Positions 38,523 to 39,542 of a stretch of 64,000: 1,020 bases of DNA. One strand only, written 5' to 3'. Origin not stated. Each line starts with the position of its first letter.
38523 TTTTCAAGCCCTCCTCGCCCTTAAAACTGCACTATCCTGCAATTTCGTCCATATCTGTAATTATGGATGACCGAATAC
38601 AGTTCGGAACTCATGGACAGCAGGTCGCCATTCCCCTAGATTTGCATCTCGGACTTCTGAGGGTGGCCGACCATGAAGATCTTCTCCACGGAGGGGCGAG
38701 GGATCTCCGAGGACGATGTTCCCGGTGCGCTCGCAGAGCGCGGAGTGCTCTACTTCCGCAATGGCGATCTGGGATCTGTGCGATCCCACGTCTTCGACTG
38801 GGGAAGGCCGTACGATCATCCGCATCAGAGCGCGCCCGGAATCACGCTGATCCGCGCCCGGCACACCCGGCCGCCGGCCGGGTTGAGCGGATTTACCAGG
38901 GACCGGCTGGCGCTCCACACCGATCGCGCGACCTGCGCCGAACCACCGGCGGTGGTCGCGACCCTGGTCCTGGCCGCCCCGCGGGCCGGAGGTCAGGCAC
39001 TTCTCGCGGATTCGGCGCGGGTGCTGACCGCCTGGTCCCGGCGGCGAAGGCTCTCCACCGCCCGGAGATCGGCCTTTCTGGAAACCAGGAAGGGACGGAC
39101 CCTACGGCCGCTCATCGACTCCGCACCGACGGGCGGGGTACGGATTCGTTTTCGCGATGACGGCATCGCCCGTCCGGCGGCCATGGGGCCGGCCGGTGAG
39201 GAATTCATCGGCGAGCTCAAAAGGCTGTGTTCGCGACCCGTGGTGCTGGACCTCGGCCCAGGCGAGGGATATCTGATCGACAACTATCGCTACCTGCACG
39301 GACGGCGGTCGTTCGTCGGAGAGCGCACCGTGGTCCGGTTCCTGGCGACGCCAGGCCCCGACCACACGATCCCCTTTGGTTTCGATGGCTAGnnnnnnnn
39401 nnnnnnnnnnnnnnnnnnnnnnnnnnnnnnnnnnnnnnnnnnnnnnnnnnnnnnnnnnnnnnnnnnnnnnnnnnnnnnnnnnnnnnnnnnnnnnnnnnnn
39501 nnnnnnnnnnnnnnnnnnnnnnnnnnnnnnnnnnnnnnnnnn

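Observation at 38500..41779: Lower-GC four-gene cassette (TauD-like dioxygenase fold, helical+TM protein, PP2C-like, NUDIX) preceded by the only strongly AT-rich tract in the window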

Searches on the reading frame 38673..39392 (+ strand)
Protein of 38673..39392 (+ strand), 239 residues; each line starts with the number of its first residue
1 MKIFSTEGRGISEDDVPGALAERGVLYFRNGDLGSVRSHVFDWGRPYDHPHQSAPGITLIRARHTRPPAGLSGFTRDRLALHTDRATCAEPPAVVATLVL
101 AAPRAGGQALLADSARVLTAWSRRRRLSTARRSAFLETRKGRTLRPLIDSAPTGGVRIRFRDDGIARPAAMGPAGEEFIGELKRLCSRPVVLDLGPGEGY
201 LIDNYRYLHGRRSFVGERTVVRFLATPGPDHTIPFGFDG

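Call 6: search_protein_families(library=pfam, proteins=[window:38673-39392:+], max_evalue=1)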
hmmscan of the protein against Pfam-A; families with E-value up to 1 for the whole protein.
window:38673-39392:+ (239 aa): 2 families
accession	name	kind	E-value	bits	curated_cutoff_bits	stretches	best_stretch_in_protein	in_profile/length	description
PF02668.22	TauD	-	2.9e-14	54.1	27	1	17-222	31-265/267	Taurine catabolism dioxygenase TauD, TfdA family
PF08943.16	CsiD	-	0.11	12.1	27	1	190-222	253-285/294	CsiD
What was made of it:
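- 38673..39392 (+): g1: minimal TauD/TfdA-family Fe(II)/2-oxoglutarate oxygenase, 239 aa. Pfam TauD E = 2.9e-14 (call 6).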

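Call 7: search_protein_families(library=ncbifam, proteins=[window:38673-39392:+], max_evalue=1)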
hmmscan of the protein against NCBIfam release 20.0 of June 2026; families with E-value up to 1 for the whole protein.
window:38673-39392:+ (239 aa): 5 families
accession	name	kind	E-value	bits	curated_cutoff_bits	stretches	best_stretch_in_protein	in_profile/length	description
TIGR02410.1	carnitine_TMLD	equivalog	5.2e-08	32.8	268.3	1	190-219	313-342/362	trimethyllysine dioxygenase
NF049936.1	TriMthamethphnDioxTmpA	equivalog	1.8e-05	23.8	400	1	74-222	180-342/366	2-trimethylaminoethylphosphonate dioxygenase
TIGR02409.1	carnitine_bodg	equivalog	0.00044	19.4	414.75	1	190-220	314-343/366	gamma-butyrobetaine dioxygenase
NF041363.1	GntD_guanitoxin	equivalog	0.00082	18.7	345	1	193-215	285-307/341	guanitoxin biosynthesis L-enduracididine beta-hydroxylase GntD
NF002814.1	PRK02963.1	equivalog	0.033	13.3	333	1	190-223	269-302/311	glutarate dioxygenase GlaH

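Call 8: search_protein_families(library=padloc, proteins=[window:38673-39392:+], max_evalue=1)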
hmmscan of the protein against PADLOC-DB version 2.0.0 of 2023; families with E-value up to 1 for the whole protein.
window:38673-39392:+ (239 aa): 0 families

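Call 26: search_solved_structures(query=A2, max_evalue=0.01)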
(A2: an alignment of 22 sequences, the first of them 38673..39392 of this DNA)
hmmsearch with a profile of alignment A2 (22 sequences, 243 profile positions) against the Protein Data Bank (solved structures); distinct sequences matched with E-value up to 0.01: 24.
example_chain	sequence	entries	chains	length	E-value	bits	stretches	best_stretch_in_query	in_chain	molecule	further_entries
6npb_A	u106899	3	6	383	4.3e-10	42.4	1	69-215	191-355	TmpA, 2-trimethylaminoethylphosphonate hydroxylase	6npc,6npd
4bg1_A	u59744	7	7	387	1.7e-09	40.5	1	67-215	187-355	GAMMA-BUTYROBETAINE DIOXYGENASE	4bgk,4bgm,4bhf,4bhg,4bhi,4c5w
3ms5_A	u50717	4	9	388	1.7e-09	40.5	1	67-215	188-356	Gamma-butyrobetaine dioxygenase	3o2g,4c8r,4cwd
3n6w_A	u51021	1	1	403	1.8e-09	40.4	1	67-215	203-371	Gamma-butyrobetaine dioxygenase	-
9j0j_A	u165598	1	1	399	5e-08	35.7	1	67-220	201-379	Fe/2OG-dependent oxygenase DfmD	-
7tcl_X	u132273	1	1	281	5.7e-07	32.2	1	64-226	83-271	TauD/TfdA family dioxygenase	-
9yut_A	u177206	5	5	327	2e-06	30.4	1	172-222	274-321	TauD/TfdA-like domain-containing protein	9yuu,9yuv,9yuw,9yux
7n7v_A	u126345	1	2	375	6.5e-06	28.8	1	93-227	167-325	Predicted hydroxylase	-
6f2a_A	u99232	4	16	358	9.3e-05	25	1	170-213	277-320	L-lysine 3-hydroxylase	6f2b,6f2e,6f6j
6daz_A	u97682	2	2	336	0.00011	24.8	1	160-213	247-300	Alpha-ketoglutarate-dependent L-arginine hydroxylase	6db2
6mp9_A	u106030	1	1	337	0.00011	24.8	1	160-213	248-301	Alpha-ketoglutarate-dependent L-arginine hydroxylase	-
6dax_A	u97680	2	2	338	0.00011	24.8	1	160-213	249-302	Alpha-ketoglutarate-dependent L-arginine hydroxylase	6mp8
2wbo_A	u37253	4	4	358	0.00012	24.5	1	162-213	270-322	L-ARGININE BETA-HYDROXYLASE | Alpha-ketoglutarate-dependent L-arginine hydroxylase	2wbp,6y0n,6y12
2wbq_A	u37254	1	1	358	0.00013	24.5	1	162-213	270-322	L-ARGININE BETA-HYDROXYLASE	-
6alm_A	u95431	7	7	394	0.00016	24.2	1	162-213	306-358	Alpha-ketoglutarate-dependent L-arginine hydroxylase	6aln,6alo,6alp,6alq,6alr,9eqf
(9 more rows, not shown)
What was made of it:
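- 38673..39392 (+): A profile search against the PDB gives TmpA 4e-10 (call 26).
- Closest known: TmpA / gamma-butyrobetaine hydroxylase. Same: The profile E-value is 4e-10 to 2e-9 (call 26).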

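Call 30: find_homologous_proteins(query=window:38673-39392:+)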
Query window:38673-39392:+ (239 aa): 2 proteins with E <= 0.001 among 4474 candidates.
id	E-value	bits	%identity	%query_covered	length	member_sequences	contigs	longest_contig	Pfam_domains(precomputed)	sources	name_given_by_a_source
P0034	1.3e-155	534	100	100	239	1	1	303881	PF02668.23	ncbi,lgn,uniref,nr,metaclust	ncbi:Taurine dioxygenase, alpha-ketoglutarate-dependent [Thermomonospora echinospora]|uniref:Taurine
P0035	6.0e-28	116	34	98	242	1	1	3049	PF02668.23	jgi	jgi:alpha-ketoglutarate-dependent taurine dioxygenase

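Call 58: find_homologous_proteins(query=A2, max_evalue=0.00001)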
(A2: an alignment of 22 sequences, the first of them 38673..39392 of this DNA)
Query A2 (22 sequences) (239 aa, profile of the alignment): 11 proteins with E <= 0.00001 among 8000 candidates.
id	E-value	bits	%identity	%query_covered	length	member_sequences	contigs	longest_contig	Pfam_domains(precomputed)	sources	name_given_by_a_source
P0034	2.0e-74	268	100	100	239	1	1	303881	PF02668.23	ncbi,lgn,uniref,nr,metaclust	ncbi:Taurine dioxygenase, alpha-ketoglutarate-dependent [Thermomonospora echinospora]|uniref:Taurine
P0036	1.0e-57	213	33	89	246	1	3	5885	PF02668.23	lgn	-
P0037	1.8e-52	196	33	91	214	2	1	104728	PF02668.23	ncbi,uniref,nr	ncbi:TauD/TfdA family dioxygenase [Antribacter sp. KLBMP9083]|uniref:TauD/TfdA family dioxygenase n=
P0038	5.8e-46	175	26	86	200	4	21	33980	PF02668.23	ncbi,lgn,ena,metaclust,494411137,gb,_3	metaclust:\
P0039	8.7e-41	158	32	78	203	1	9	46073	PF02668.23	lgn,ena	-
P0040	1.1e-37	148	28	64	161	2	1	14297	PF02668.23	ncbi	-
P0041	6.7e-35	138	30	77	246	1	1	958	PF02668.23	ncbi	-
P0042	1.2e-31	128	32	87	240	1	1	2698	PF02668.23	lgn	-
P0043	4.9e-8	51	30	63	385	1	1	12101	PF02668.23,PF06155.18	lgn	-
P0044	1.9e-7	49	41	16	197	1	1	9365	PF02668.23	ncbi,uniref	ncbi:TauD/TfdA family dioxygenase [Streptomyces sp. NPDC050636]|uniref:TauD/TfdA family dioxygenase 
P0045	2.8e-6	45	35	17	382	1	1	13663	PF02668.23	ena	-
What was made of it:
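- Tried and rejected: The word prefilter returned few hits, 2 with the single sequence and 11 with the profile (calls 30, 58).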

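Call 59: find_encoding_contigs(protein=P0038, flank=6000, max_places=3)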
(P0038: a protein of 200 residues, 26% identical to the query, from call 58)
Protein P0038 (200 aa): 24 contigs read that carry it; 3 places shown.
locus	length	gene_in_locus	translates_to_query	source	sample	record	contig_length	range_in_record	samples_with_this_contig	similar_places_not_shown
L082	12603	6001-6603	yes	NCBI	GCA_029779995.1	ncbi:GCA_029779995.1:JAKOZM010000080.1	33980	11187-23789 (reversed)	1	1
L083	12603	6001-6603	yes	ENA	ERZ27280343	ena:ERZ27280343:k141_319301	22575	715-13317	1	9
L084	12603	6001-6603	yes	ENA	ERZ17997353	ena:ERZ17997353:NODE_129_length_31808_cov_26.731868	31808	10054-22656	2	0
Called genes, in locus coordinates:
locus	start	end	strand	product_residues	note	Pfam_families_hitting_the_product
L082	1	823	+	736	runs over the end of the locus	-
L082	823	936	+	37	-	-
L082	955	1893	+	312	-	PF05621:TniB, PF13401:AAA_22 (faint)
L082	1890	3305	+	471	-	PF06527:TniQ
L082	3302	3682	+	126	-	-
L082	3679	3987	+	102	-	-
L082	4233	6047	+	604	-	PF06527:TniQ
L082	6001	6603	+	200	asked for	PF02668:TauD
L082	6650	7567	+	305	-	-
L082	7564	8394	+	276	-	-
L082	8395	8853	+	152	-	PF00293:NUDIX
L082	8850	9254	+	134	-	-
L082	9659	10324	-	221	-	PF01638:HxlR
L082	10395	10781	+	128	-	-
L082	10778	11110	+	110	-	PF04993:TfoX_N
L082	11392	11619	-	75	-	-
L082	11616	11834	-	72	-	-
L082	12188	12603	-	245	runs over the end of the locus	PF14355:Abi_C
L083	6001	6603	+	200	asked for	PF02668:TauD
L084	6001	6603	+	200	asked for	PF02668:TauD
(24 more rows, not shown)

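Call 60: find_encoding_contigs(protein=P0039, flank=6000, max_places=2)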
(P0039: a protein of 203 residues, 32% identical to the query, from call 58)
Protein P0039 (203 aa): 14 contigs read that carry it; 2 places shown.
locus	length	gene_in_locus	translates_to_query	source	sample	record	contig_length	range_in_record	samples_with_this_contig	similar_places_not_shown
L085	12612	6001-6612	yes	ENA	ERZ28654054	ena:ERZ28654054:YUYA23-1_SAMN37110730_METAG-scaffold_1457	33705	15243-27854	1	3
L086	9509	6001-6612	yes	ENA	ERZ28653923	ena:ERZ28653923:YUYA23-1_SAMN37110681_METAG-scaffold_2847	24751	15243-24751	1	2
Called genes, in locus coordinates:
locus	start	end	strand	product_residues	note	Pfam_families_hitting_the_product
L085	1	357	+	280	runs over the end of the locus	PF00482:T2SSF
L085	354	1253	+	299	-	PF00482:T2SSF (weak)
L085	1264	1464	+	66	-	-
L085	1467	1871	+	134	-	PF07811:TadE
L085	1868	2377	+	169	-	PF07811:TadE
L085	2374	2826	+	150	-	PF13400:Tad (weak)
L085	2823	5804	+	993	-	PF01476:LysM (faint)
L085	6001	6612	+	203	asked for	PF02668:TauD (weak)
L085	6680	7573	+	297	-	-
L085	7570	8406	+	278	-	-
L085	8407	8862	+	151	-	PF00293:NUDIX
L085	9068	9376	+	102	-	PF19607:DUF6112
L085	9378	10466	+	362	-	-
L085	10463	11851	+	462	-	-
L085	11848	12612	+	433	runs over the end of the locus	-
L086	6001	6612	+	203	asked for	PF02668:TauD (weak)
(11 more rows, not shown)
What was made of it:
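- Another copy lies between Tad-pilus and DUF6112 conjugation-like genes (call 60). Another copy sits in a conjugation-like region (call 60).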

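Call 62: find_encoding_contigs(protein=P0038, flank=10000, max_places=10)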
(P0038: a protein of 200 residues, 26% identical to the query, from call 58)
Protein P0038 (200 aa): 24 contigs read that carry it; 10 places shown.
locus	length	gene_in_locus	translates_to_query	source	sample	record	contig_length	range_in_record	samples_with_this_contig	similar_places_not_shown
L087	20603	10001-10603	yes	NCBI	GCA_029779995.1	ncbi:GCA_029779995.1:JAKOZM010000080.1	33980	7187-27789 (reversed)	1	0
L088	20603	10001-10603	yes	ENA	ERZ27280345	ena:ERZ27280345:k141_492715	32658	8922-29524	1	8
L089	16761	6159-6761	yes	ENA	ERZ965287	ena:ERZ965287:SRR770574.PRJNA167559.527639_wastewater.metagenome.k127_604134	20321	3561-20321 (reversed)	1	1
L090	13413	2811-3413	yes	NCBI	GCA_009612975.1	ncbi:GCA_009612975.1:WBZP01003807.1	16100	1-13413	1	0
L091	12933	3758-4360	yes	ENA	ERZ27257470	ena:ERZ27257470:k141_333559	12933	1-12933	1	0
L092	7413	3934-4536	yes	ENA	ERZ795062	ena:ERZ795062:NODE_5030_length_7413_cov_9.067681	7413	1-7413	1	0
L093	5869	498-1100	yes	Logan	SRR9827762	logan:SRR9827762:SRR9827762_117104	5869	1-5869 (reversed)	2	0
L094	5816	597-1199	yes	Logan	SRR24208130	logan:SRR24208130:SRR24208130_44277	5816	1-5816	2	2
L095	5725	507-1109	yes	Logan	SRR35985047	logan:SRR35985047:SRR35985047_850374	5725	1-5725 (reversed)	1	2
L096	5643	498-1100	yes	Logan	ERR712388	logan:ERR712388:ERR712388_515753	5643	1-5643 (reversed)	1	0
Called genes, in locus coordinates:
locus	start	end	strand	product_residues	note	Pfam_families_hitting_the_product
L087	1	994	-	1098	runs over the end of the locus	PF13091:PLDc_2, PF00176:SNF2-rel_dom (weak), PF04851:ResIII (faint), PF00271:Helicase_C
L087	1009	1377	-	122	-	-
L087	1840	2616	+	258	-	-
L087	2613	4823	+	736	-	-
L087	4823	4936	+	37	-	-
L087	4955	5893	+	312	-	PF05621:TniB, PF13401:AAA_22 (faint)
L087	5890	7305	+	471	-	PF06527:TniQ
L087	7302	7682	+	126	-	-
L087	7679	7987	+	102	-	-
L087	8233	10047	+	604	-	PF06527:TniQ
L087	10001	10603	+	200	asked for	PF02668:TauD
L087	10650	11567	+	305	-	-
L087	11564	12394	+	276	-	-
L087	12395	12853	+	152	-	PF00293:NUDIX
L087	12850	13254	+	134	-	-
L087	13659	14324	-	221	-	PF01638:HxlR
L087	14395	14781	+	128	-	-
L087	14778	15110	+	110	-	PF04993:TfoX_N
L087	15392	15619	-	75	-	-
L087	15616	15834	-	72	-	-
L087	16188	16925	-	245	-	PF14355:Abi_C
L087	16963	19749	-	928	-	PF20465:MmeI_hel, PF20473:MmeI_Mtase, PF20466:MmeI_TRD, PF20467:MmeI_C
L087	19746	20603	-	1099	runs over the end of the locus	PF13091:PLDc_2, PF00176:SNF2-rel_dom (weak), PF04851:ResIII (faint), PF00271:Helicase_C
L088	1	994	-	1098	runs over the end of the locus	PF13091:PLDc_2, PF00176:SNF2-rel_dom (weak), PF04851:ResIII (faint), PF00271:Helicase_C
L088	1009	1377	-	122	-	-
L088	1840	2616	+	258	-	-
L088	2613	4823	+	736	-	-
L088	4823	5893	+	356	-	PF05621:TniB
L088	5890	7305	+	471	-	PF06527:TniQ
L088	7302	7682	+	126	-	-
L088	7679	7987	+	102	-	-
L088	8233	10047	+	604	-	PF06527:TniQ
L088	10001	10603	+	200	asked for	PF02668:TauD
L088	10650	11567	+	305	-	-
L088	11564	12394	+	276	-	-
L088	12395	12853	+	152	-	PF00293:NUDIX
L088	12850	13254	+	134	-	-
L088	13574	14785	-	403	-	-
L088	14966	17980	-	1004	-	PF04313:HSDR_N, PF04851:ResIII, PF18766:SWI2_SNF2, PF22679:T1R_D3-like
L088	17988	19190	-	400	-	PF01420:Methylase_S (weak)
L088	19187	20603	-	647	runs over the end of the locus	PF12161:HsdM_N, PF02384:N6_Mtase, PF07669:Eco57I (faint)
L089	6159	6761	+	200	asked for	PF02668:TauD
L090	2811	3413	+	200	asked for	PF02668:TauD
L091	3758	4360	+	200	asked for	PF02668:TauD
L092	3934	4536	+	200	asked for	PF02668:TauD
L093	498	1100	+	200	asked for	PF02668:TauD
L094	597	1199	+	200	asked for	PF02668:TauD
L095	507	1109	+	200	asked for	PF02668:TauD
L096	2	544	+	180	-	?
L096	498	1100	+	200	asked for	PF02668:TauD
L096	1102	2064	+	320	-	-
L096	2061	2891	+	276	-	-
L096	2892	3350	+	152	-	PF00293:NUDIX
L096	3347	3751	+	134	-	-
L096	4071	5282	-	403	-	-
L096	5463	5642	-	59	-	?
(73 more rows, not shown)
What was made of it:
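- On Tn7-like transposon cargo: This holds for the L082-L096 lineage (calls 59, 62).
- The cassette overlaps the end of a TniQ gene and is constant in that transposon, while downstream cargo varies (call 62).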

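Call 69: search_protein_families(library=pfam, proteins=[L087:12850-13254:+, L087:10650-11567:+, L087:11564-12394:+, L087:1840-2616:+, L087:2613-4823:+, L087:7302-7682:+, L087:7679-7987:+, L088:13574-14785:-], max_evalue=0.01)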
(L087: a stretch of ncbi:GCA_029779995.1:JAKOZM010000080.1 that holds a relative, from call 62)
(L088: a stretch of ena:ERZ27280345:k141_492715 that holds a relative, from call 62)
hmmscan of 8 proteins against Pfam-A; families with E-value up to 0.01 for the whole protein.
L087:12850-13254:+ (134 aa): 0 families

L087:10650-11567:+ (305 aa): 7 families
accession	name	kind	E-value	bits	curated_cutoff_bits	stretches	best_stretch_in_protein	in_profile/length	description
PF14559.12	TPR_19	-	0.00093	19.9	25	0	123-174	3-53/68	Tetratricopeptide repeat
PF13431.12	TPR_17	-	0.0012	19.4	24.4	0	143-166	10-33/34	Tetratricopeptide repeat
PF07719.23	TPR_2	-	0.0012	19.2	27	0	147-176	2-31/34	Tetratricopeptide repeat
PF13371.12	TPR_9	-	0.0026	18.2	35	1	124-186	8-70/73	Tetratricopeptide repeat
PF25058.1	ARM_TT21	-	0.0036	17.7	27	0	143-188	4-49/155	Tetratricopeptide repeat protein 21 ARM repeat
PF13432.12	TPR_16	-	0.0038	18.1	32.7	1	121-175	7-60/65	Tetratricopeptide repeat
PF13424.12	TPR_12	-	0.0074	16.9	30.1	0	123-175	15-67/77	Tetratricopeptide repeat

L087:11564-12394:+ (276 aa): 1 family
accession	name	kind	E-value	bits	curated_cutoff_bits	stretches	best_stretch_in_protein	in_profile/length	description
PF13672.11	PP2C_2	-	0.0043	17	24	0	188-236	147-195/209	Protein phosphatase 2C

L087:1840-2616:+ (258 aa): 0 families

L087:2613-4823:+ (736 aa): 2 families
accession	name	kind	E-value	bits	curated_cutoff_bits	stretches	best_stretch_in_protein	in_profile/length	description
PF13551.12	HTH_29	-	0.0064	17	28.1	0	154-182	25-52/64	Winged helix-turn helix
PF13518.12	HTH_28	-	0.0086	16.6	25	0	156-181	27-51/52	Helix-turn-helix domain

L087:7302-7682:+ (126 aa): 0 families

L087:7679-7987:+ (102 aa): 0 families

L088:13574-14785:- (403 aa): 0 families

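Call 80: predict_structure(alignment_id=A7)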
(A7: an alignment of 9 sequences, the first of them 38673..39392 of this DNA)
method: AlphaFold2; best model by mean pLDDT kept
length: 239 residues; sequences in the alignment: 9
mean_pLDDT: 88.7   pTM: 0.86
mean pLDDT of the five models: 88.7, 86.2, 85.3, 84.3, 79.5
residues with pLDDT >= 90: 173; 70-90: 43; 50-70: 19; < 50: 4
segments of 3 or more residues with pLDDT < 50: 237-239
pLDDT, mean of each block of 10 residues (from residue 1): 95 92 94 96 89 93 70 81 89 95 94 92 91 90 85 79 91 95 94 97 93 94 85 50
secondary structure, 60 per line:
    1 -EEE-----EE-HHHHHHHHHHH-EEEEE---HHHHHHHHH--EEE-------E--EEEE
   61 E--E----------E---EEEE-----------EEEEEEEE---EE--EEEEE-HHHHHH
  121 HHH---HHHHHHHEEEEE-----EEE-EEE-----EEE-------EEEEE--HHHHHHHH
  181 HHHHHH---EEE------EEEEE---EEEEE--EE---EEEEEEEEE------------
elements in order: E2-4 H13-23 E25-29 H33-41 E44-46 E57-61 E79-82 E94-101 E109-113 H115-123 H127-133 E134-138 E144-146 E148-150 E156-158 E166-170 H173-186 E190-192 E199-203 E207-211 E219-227
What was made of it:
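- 38673..39392 (+): AF2 pLDDT is 88.7 (call 80).
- On TauD/TfdA Fe(II)/2OG oxygenase (PF02668): AF2 pLDDT 88.7 (call 80).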
